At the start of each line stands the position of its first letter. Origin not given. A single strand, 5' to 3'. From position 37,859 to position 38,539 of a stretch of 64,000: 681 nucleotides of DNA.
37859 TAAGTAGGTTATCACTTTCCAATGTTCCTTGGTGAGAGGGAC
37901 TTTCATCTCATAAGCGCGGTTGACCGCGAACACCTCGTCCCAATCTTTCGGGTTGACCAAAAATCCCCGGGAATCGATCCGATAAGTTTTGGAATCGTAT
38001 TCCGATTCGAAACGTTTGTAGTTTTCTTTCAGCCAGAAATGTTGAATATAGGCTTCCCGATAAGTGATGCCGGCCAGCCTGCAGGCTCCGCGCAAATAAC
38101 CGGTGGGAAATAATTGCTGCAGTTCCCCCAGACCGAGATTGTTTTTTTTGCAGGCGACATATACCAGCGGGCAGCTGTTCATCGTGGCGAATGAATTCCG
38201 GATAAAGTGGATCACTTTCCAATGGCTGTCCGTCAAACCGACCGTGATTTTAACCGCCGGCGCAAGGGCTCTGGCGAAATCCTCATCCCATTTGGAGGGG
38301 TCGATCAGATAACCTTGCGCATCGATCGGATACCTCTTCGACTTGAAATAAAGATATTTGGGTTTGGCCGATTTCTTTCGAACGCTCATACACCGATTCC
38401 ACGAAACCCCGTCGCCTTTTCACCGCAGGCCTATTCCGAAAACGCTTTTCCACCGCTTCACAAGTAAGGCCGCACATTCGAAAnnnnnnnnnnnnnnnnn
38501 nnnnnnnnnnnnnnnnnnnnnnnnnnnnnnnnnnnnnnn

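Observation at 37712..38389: Tandem DsrC/TusE-domain fusion lacking the catalytic C-terminal arm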

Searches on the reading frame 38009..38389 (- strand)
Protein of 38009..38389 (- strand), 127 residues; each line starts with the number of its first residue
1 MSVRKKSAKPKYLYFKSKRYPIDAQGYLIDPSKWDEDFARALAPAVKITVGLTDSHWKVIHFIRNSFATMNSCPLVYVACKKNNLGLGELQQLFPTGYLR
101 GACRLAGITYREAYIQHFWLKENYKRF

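Call 3: search_protein_families(library=pfam, proteins=[window:38009-38389:-], max_evalue=1)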
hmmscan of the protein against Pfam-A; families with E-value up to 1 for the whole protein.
seq(127 aa): 1 family
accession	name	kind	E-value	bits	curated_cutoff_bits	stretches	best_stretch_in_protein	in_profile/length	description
PF04358.19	DsrC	-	1.2e-21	77.6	24.9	1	16-109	3-101/107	DsrC like protein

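Call 4: search_protein_families(library=ncbifam, proteins=[window:38009-38389:-], max_evalue=1)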
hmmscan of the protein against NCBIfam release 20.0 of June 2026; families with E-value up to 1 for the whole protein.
seq(127 aa): 2 families
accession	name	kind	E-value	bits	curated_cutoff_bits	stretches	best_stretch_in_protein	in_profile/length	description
TIGR03342.1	dsrC_tusE_dsvC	subfamily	2.6e-18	66.4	53.5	1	15-108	3-101/108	TusE/DsrC/DsvC family sulfur relay protein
NF008562.0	PRK11508.1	equivalog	1.6e-10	41.1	191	1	13-108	2-102/109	sulfurtransferase TusE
